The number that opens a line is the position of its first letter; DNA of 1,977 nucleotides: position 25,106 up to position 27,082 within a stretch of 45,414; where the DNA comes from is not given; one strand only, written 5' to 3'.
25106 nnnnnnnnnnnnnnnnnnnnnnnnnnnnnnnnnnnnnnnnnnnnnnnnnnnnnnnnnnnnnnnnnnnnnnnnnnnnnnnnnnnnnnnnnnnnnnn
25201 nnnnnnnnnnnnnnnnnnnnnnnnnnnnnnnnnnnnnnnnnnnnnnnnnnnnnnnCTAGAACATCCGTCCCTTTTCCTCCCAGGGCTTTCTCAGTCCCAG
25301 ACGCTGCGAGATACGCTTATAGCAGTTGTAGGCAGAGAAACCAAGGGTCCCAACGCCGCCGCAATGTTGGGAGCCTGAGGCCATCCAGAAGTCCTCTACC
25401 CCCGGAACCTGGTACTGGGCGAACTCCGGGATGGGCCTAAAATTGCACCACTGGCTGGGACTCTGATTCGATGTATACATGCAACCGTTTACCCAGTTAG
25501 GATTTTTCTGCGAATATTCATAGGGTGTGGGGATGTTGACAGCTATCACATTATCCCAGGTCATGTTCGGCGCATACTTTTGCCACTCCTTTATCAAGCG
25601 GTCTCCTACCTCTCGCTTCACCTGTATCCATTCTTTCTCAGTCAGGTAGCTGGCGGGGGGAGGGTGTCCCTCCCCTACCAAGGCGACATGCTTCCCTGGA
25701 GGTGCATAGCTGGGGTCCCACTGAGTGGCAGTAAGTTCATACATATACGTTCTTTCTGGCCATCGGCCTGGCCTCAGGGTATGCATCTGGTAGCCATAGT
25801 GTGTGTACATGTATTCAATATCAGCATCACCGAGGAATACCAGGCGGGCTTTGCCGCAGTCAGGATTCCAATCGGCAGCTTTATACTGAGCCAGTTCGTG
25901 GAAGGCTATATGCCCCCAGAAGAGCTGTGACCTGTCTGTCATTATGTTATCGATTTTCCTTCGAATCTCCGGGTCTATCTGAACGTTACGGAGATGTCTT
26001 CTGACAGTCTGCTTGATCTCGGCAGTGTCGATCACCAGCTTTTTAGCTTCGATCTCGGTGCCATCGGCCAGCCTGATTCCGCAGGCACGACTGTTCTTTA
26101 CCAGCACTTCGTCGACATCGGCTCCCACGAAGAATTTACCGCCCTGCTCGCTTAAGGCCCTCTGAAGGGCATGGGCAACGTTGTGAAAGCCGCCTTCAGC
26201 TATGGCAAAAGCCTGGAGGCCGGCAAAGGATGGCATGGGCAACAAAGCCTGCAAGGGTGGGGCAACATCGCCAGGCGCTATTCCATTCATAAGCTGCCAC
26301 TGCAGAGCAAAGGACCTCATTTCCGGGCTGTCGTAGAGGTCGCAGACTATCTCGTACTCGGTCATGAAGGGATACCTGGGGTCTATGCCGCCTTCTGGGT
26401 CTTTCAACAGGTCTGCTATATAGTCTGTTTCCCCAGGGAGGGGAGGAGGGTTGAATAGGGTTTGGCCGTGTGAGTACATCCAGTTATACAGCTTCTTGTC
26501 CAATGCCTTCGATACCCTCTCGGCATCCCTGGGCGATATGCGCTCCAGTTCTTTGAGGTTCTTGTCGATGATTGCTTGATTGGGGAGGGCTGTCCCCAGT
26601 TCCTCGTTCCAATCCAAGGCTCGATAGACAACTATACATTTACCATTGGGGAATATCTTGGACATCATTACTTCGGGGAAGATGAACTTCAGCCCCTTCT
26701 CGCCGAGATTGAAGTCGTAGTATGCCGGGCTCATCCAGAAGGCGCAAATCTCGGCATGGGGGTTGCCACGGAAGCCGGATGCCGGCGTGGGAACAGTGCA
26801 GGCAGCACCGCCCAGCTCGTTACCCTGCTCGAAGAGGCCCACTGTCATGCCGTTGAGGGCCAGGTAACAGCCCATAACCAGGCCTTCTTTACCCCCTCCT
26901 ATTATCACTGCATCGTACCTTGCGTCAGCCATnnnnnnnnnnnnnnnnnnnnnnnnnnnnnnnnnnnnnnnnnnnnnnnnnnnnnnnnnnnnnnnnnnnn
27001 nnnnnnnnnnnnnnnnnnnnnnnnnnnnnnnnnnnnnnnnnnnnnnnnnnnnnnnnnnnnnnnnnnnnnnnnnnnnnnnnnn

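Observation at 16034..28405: Anaerobic catabolic island combining paired CrtI-like flavoproteins, tungsten AOR, CoA ligase, SCP2 and an ATP-activated dehydratase/reductase-type enzyme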

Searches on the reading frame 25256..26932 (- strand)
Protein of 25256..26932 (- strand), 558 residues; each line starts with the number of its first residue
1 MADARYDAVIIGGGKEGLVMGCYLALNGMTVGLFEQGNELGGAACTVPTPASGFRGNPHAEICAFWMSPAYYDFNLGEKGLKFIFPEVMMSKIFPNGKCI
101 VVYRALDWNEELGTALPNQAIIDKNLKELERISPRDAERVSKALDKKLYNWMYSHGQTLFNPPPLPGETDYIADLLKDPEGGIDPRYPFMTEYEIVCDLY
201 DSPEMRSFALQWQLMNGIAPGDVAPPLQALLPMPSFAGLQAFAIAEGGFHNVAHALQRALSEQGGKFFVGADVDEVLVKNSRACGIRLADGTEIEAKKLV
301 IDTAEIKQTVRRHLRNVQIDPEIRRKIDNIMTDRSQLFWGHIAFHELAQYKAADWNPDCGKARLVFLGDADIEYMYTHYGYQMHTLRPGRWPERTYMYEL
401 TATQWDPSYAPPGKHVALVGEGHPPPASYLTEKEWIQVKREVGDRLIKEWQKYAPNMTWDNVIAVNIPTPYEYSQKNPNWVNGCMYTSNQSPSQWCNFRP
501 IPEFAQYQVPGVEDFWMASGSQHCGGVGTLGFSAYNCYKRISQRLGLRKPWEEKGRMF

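Call 3: search_protein_families(library=pfam, proteins=[window:25256-26932:-])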
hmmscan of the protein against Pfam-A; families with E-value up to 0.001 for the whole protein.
window:25256-26932:- (558 aa): 4 families
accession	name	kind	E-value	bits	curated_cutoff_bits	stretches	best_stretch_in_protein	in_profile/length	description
PF01593.30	Amino_oxidase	-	3.6e-06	26.9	19.8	0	242-419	198-334/443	Flavin containing amine oxidoreductase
PF01266.30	DAO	-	5.3e-06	26.6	27.9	0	7-43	1-38/353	FAD dependent oxidoreductase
PF13450.12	NAD_binding_8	-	7.9e-06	26.5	21.9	1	10-52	1-41/68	NAD(P)-binding Rossmann-like domain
PF03486.20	HI0933_like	-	0.0007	19.5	50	0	7-41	2-36/244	HI0933-like protein Rossmann domain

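Call 4: search_protein_families(library=ncbifam, proteins=[window:25256-26932:-])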
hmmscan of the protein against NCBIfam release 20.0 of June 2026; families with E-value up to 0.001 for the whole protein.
window:25256-26932:- (558 aa): 10 families
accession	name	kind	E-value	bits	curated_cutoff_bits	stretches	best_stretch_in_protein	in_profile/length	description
NF045689.1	BCarotKetCrtO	equivalog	2.6e-37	128.6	1000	2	242-540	235-534/563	beta-carotene ketolase CrtO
TIGR02734.1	crtI_fam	subfamily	7.1e-12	44.8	238.1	1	245-318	213-285/504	phytoene desaturase family protein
NF045637.1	carotdesatCrtDProt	equivalog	1.2e-11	43.9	580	1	244-302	216-274/485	1-hydroxycarotenoid 3,4-desaturase CrtD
TIGR02730.1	carot_isom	equivalog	3.1e-09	36.2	586.9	1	245-304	224-283/493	carotenoid isomerase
NF058655.1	CrtID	equivalog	5.3e-09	35.4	640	1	9-48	2-41/478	bifunctional phytoene desaturase/3,4-desaturase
NF005560.0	PRK07233.1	equivalog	3.9e-08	32.6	252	1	9-47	4-42/435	hypothetical protein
TIGR02733.1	desat_CrtD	equivalog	9.9e-06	24.5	549.7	0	8-47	4-43/492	C-3',4' desaturase CrtD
NF003585.0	PRK05249.1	equivalog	0.00015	20.5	465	0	3-49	4-50/464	Si-specific NAD(P)(+) transhydrogenase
TIGR03467.1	HpnE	equivalog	0.00047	19.6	283.05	1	9-50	2-43/430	hydroxysqualene dehydroxylase HpnE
NF040477.1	chlor_oxi_RclA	equivalog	0.0007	18.4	740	0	5-45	3-43/441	reactive chlorine resistance oxidoreductase RclA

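Call 7: search_solved_structures(query=window:25256-26932:-, max_evalue=0.01)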
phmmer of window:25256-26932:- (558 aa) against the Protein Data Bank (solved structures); distinct sequences matched with E-value up to 0.01: 3.
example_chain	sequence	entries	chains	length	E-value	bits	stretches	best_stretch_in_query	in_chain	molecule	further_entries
3ka7_A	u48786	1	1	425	4.8e-06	28.7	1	242-292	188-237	Oxidoreductase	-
4rep_A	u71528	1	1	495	0.0026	19.7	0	7-322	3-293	Gamma-carotene desaturase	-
7rk0_A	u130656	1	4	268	0.0032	19.3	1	6-43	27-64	Thiamine thiazole synthase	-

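Call 13: find_homologous_proteins(query=window:25256-26932:-, max_evalue=1e-10)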
Query window:25256-26932:- (558 aa): 503 proteins with E <= 1e-10 among 8000 candidates; the best 120 are listed.
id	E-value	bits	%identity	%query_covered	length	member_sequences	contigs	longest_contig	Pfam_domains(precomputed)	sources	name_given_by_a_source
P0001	0.0e+0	1343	100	100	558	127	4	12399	PF01266.31,PF01593.31,PF13450.13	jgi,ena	jgi:phytoene dehydrogenase-like protein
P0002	0.0e+0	1173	85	100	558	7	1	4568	-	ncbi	-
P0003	0.0e+0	1168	85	100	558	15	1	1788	-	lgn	-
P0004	0.0e+0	1161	85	100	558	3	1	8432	-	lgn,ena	-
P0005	0.0e+0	1154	84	100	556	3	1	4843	PF01266.31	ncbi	-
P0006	0.0e+0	1140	84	100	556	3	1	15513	-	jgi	jgi:phytoene dehydrogenase-like protein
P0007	0.0e+0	1132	82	100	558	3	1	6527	PF01266.31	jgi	jgi:phytoene dehydrogenase-like protein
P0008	0.0e+0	1131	83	100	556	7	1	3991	-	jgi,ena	-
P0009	0.0e+0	1115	81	100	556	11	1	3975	PF01266.31,PF13450.13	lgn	-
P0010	0.0e+0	1094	79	100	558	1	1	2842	PF01266.31,PF13450.13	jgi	jgi:beta-carotene ketolase (CrtO type)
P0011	0.0e+0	1028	75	100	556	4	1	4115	PF01266.31,PF01593.31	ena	-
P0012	8.3e-267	905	68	100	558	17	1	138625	-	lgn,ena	-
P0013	3.6e-248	843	65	100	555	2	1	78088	PF01266.31,PF01593.31,PF13450.13,PF00890.31,PF07992.21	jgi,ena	-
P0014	4.9e-231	787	61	100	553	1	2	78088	PF01266.31,PF01593.31,PF13450.13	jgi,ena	-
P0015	7.1e-231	786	60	100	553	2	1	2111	PF01266.31,PF01593.31,PF13450.13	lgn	-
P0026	2.8e-211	721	57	100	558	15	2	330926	PF01266.31,PF01593.31,PF13450.13,PF07992.21,PF03486.21,PF01134.29,PF12831.14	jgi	jgi:beta-carotene ketolase (CrtO type)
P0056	4.5e-197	674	53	100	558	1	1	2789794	PF01266.31,PF13450.13,PF07992.21,PF03486.21,PF01134.29,PF12831.14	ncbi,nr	ncbi:MAG: NAD(P)/FAD-dependent oxidoreductase [Dehalococcoidia bacterium]|nr:MAG: NAD(P)/FAD-depende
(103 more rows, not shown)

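Call 14: find_encoding_contigs(protein=P0001, flank=10000, max_places=4)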
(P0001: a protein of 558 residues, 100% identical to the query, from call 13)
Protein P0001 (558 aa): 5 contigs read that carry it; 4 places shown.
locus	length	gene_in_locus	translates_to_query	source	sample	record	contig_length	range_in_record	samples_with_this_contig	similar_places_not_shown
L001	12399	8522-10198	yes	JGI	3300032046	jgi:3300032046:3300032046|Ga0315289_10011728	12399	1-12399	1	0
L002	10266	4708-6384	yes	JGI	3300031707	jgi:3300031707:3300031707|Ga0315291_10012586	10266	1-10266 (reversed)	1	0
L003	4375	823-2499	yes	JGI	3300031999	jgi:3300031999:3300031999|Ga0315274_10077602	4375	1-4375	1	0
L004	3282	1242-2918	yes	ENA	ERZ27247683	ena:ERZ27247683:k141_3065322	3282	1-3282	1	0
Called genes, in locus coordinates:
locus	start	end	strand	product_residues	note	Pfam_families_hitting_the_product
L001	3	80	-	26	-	?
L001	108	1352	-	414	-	PF01458:SUFBD_core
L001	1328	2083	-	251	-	PF00005:ABC_tran, PF13304:AAA_21 (faint)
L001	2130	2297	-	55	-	-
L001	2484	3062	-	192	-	PF02777:Sod_Fe_C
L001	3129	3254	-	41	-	PF06397:Desulfoferrod_N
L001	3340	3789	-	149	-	PF02915:Rubrerythrin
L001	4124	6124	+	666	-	PF00158:Sigma54_activat (faint), PF07728:AAA_5 (faint), PF01078:Mg_chelatase (weak), PF17863:AAA_lid_2, PF05762:VWA_CoxE (weak), PF26791:AAPxQ, PF00092:VWA, PF13519:VWA_2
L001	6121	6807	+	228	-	PF00196:GerE, PF04545:Sigma70_r4 (weak), PF07638:Sigma70_ECF (faint), PF08281:Sigma70_r4_2 (weak), PF13384:HTH_23 (faint), PF00196:GerE, PF04545:Sigma70_r4 (weak), PF08281:Sigma70_r4_2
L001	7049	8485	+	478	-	PF00890:FAD_binding_2 (faint), PF01266:DAO (faint), PF01494:FAD_binding_3, PF01593:Amino_oxidase, PF12831:FAD_oxidored (faint), PF13450:NAD_binding_8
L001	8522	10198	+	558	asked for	PF01266:DAO (faint), PF01593:Amino_oxidase (faint), PF13450:NAD_binding_8 (weak)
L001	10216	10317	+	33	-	-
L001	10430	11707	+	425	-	-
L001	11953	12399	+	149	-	?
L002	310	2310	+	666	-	PF00158:Sigma54_activat (faint), PF07728:AAA_5 (faint), PF01078:Mg_chelatase (weak), PF17863:AAA_lid_2, PF05762:VWA_CoxE (weak), PF26791:AAPxQ, PF00092:VWA, PF13519:VWA_2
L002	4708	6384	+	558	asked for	PF01266:DAO (faint), PF01593:Amino_oxidase (faint), PF13450:NAD_binding_8 (weak)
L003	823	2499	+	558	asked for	PF01266:DAO (faint), PF01593:Amino_oxidase (faint), PF13450:NAD_binding_8 (weak)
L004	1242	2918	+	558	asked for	PF01266:DAO (faint), PF01593:Amino_oxidase (faint), PF13450:NAD_binding_8 (weak)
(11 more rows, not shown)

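Call 15: find_encoding_contigs(protein=P0012, flank=10000, max_places=3)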
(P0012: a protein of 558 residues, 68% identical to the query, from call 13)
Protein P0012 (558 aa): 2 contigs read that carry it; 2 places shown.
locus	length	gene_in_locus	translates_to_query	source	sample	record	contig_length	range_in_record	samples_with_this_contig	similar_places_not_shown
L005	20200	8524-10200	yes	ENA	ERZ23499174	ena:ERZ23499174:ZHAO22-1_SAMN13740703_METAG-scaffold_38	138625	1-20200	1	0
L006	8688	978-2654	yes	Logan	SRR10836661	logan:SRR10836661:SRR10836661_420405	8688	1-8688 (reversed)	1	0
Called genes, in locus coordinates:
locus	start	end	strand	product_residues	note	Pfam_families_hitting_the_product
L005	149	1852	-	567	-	PF00059:Lectin_C, PF12698:ABC2_membrane_3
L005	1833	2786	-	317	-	PF00005:ABC_tran, PF13304:AAA_21, PF13732:DrrA1-3_C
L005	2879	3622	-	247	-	PF00702:Hydrolase (weak), PF12710:HAD (weak), PF13419:HAD_2 (faint)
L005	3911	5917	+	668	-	PF07728:AAA_5 (faint), PF13401:AAA_22 (faint), PF01078:Mg_chelatase (weak), PF17863:AAA_lid_2, PF26791:AAPxQ, PF00092:VWA, PF13519:VWA_2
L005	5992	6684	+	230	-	PF00196:GerE, PF04545:Sigma70_r4 (faint), PF07638:Sigma70_ECF (faint), PF08281:Sigma70_r4_2 (weak), PF13384:HTH_23 (faint), PF13412:HTH_24 (faint), PF00196:GerE, PF08281:Sigma70_r4_2 (weak), +1 more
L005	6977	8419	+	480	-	PF00890:FAD_binding_2 (faint), PF01266:DAO (faint), PF01494:FAD_binding_3, PF01593:Amino_oxidase, PF12831:FAD_oxidored (faint), PF13450:NAD_binding_8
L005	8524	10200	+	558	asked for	-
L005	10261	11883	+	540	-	PF01266:DAO, PF01593:Amino_oxidase, PF01946:Thi4 (weak), PF13450:NAD_binding_8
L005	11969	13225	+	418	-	-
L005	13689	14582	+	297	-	PF00753:Lactamase_B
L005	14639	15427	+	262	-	PF00106:adh_short, PF08659:KR, PF13561:adh_short_C2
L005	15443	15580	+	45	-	-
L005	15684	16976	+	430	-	PF04015:DUF362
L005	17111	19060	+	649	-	PF00724:Oxidored_FMN, PF01262:AlaDh_PNT_C (faint), PF00890:FAD_binding_2 (weak), PF07992:Pyr_redox_2, PF12831:FAD_oxidored (weak), PF13450:NAD_binding_8 (weak), PF13738:Pyr_redox_3, PF00070:Pyr_redox, +5 more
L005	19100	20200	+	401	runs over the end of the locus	PF06792:UPF0261, PF23189:UPF0261_C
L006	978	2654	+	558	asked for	-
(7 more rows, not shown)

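Call 17: find_encoding_contigs(protein=P0056, flank=10000, max_places=2)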
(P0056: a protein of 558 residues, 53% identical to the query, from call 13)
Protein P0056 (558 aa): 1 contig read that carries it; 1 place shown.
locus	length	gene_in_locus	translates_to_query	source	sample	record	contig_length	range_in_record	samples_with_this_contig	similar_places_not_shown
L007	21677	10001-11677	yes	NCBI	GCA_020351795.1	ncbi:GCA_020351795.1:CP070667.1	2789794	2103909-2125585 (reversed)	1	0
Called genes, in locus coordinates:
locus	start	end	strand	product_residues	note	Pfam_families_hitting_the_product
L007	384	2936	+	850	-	PF01326:PPDK_N, PF27448:Rph_4th, PF00391:PEP-utilizers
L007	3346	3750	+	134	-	PF03061:4HBT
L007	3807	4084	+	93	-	PF18152:DAHP_snth_FXD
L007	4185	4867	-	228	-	PF00291:PALP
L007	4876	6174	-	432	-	PF03447:NAD_binding_3, PF00742:Homoserine_dh, PF01842:ACT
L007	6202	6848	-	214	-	PF13145:Rotamase_2 (weak), PF13616:Rotamase_3, PF00639:Rotamase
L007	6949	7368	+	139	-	-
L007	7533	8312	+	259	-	PF00106:adh_short (weak), PF13561:adh_short_C2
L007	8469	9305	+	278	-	PF01975:SurE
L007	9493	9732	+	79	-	PF01314:AFOR_C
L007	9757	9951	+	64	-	PF01314:AFOR_C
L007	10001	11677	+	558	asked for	PF01134:GIDA (faint), PF01266:DAO (faint), PF03486:HI0933_like (faint), PF07992:Pyr_redox_2 (faint), PF12831:FAD_oxidored (faint), PF13450:NAD_binding_8 (faint)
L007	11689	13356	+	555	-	PF00890:FAD_binding_2 (faint), PF01266:DAO (faint), PF01593:Amino_oxidase (weak), PF13450:NAD_binding_8 (weak)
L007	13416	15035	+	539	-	PF01266:DAO, PF01593:Amino_oxidase, PF01946:Thi4 (weak), PF12831:FAD_oxidored (weak), PF13450:NAD_binding_8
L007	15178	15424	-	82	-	-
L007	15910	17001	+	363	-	PF08240:ADH_N, PF16912:Glu_dehyd_C, PF00107:ADH_zinc_N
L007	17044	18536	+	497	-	PF01266:DAO (faint), PF13450:NAD_binding_8 (weak)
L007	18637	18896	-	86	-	PF02771:Acyl-CoA_dh_N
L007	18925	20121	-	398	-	PF00478:IMPDH (weak), PF03060:NMO, PF01070:FMN_dh (weak), PF03060:NMO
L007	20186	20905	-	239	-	PF07978:NIPSNAP (faint)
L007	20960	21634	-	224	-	-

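Call 18: find_encoding_contigs(protein=P0026, flank=10000, max_places=2)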
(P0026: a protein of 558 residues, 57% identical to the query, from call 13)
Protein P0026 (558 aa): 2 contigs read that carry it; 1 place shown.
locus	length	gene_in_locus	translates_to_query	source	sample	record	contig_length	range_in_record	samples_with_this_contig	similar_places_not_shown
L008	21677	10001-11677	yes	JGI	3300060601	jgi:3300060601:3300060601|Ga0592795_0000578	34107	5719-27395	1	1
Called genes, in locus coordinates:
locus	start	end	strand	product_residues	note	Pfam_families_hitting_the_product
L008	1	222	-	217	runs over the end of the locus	PF02223:Thymidylate_kin, PF13521:AAA_28 (weak)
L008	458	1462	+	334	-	PF00561:Abhydrolase_1, PF12146:Hydrolase_4, PF12697:Abhydrolase_6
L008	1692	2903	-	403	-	PF01073:3Beta_HSD (weak), PF03435:Sacchrp_dh_NADP, PF13460:NAD_binding_10 (weak), PF16653:Sacchrp_dh_C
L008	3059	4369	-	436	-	PF02788:RuBisCO_large_N, PF00016:RuBisCO_large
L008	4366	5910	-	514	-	PF00370:FGGY_N, PF02782:FGGY_C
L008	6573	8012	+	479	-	PF00890:FAD_binding_2 (faint), PF01266:DAO (faint), PF01494:FAD_binding_3, PF01593:Amino_oxidase, PF01946:Thi4 (weak), PF07992:Pyr_redox_2 (faint), PF12831:FAD_oxidored (weak), PF13450:NAD_binding_8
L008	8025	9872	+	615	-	PF02730:AFOR_N, PF01314:AFOR_C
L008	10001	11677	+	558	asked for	PF01134:GIDA (faint), PF01266:DAO (faint), PF01593:Amino_oxidase (faint), PF03486:HI0933_like (faint), PF07992:Pyr_redox_2 (faint), PF12831:FAD_oxidored (weak), PF13450:NAD_binding_8 (weak)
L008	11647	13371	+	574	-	PF01266:DAO (faint), PF03486:HI0933_like (faint), PF13450:NAD_binding_8 (weak), PF01593:Amino_oxidase (faint)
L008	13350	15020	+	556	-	PF01266:DAO, PF01946:Thi4 (weak), PF12831:FAD_oxidored (faint), PF01593:Amino_oxidase, PF13450:NAD_binding_8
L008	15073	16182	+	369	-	PF08240:ADH_N, PF16912:Glu_dehyd_C, PF00107:ADH_zinc_N, PF13602:ADH_zinc_N_2 (faint)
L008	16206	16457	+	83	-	-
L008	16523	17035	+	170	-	-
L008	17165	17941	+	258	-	PF01144:CoA_trans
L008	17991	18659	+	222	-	PF01144:CoA_trans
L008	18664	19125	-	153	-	PF19315:MC_hydratase (weak), PF01575:MaoC_dehydratas, PF13452:FAS1_DH_region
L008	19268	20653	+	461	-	PF00668:Condensation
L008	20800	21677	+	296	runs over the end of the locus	PF00656:Peptidase_C14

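Call 39: find_related_loci(query=A2, collection=genome_contigs, flank=10000)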
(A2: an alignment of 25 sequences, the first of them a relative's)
Query A2 (558 aa) in genome_contigs; peptide patterns used: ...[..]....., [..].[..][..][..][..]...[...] (x = any residue, [..] = any of these).
600 stretches matched a pattern (row limit reached: there are more); 149 encode a relative of the query (tblastn E <= 1e-3); the best 80 are kept; 80 distinct loci.
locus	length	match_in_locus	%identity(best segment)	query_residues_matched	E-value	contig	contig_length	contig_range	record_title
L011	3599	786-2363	30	6-554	1e-65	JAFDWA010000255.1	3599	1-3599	MAG: Actinomycetota bacterium isolate SZAS-1 LIN-647__255__length-3599, whole genome shotgun sequence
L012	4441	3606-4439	42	1-276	3e-58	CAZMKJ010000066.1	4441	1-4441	MAG TPA_asm: uncultured Dehalococcoidia bacterium isolate SRP239594_co1_171 genome assembly, contig: NODE_15795_length_4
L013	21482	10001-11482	26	6-523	2e-50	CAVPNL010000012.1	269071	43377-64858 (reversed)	MAG: uncultured delta proteobacterium isolate MFD09779.bin.2.131 genome assembly, contig: contig_37856, whole genome sho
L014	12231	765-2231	26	6-526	1e-40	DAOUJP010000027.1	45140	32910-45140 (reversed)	MAG TPA_asm: Chloroflexota bacterium isolate S34_270 k113_114853, whole genome shotgun sequence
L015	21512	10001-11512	26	1-523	8e-37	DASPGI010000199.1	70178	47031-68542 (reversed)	MAG TPA_asm: Alphaproteobacteria bacterium isolate SMAG_U16447 k141_1281622, whole genome shotgun sequence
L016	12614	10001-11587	26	6-555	2e-34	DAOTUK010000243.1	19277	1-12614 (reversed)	MAG TPA_asm: Chloroflexaceae bacterium isolate F17_56 k129_3240814, whole genome shotgun sequence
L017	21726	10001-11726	25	5-545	7e-33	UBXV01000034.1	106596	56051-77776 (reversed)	Rhizobiales bacterium isolate AFS045263 genome assembly, contig: contig_34, whole genome shotgun sequence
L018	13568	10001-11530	24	6-537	2e-31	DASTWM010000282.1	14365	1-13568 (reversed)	MAG TPA_asm: Roseiflexaceae bacterium isolate SMAG_U2388 k141_503692, whole genome shotgun sequence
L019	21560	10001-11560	25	5-542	1e-30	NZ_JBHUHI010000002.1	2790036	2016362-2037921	Paraburkholderia solisilvae strain NCAIM B.02539 contig_2, whole genome shotgun sequence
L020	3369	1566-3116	24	2-545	6e-31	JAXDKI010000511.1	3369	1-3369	MAG: Thermomicrobiales bacterium isolate BP_591 scaffold_5204521, whole genome shotgun sequence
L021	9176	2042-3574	26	4-531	2e-30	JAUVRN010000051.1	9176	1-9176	MAG: Candidatus Zixiibacteriota bacterium isolate CSMAG_715 CSMAG_715_k127_7919630_length_9176_cov_8.9912, whole genome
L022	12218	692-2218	24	5-531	6e-30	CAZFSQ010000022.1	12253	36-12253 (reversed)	MAG TPA_asm: uncultured Oligoflexales bacterium isolate SRP150892_co2_109 genome assembly, contig: NODE_7755_length_1225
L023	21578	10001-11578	24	1-545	2e-29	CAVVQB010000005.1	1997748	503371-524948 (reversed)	MAG: uncultured Acidobacteriaceae bacterium isolate MFD02579.bin.1.51 genome assembly, contig: contig_2358, whole genome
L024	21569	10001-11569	26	6-551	1e-29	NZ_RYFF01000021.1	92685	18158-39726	Candidatus Chloroploca sp. Khr17 NODE_23, whole genome shotgun sequence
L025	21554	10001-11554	25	6-541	3e-29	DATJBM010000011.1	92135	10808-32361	MAG TPA_asm: Casimicrobiaceae bacterium isolate SMAG_U15354 k141_5266809, whole genome shotgun sequence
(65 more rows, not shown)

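Call 46: find_related_loci(query=window:25256-26932:-, collection=metagenome_contigs, flank=10000)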
Query window:25256-26932:- (558 aa) in metagenome_contigs; peptide patterns used: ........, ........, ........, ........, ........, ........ (x = any residue, [..] = any of these).
128 stretches matched a pattern; 123 encode a relative of the query (tblastn E <= 1e-3); the best 80 are kept; 80 distinct loci.
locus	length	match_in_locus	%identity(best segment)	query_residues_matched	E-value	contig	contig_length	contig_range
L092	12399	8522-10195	100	1-558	0e+0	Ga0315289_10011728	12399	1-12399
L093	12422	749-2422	97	1-558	0e+0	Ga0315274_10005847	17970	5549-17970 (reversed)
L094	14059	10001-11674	96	1-558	0e+0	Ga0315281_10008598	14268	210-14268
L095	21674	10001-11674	96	1-558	0e+0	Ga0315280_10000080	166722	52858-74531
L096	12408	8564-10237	97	1-558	0e+0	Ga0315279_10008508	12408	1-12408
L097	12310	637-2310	95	1-558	0e+0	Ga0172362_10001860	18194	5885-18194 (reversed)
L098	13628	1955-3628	95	1-558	0e+0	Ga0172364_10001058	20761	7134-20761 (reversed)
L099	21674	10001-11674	95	1-558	0e+0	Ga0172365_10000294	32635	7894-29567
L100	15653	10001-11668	95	1-558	0e+0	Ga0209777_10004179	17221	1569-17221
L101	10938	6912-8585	91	1-558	0e+0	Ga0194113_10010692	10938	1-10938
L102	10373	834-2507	92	1-558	0e+0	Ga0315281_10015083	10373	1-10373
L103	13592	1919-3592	91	1-558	0e+0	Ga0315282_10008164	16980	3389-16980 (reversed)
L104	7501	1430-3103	90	1-558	0e+0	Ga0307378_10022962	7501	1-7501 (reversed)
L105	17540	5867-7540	90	1-558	0e+0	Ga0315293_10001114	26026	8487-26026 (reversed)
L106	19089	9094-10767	90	1-558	0e+0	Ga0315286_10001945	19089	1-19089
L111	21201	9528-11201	86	1-558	0e+0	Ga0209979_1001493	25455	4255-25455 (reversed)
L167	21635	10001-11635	34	1-550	3e-91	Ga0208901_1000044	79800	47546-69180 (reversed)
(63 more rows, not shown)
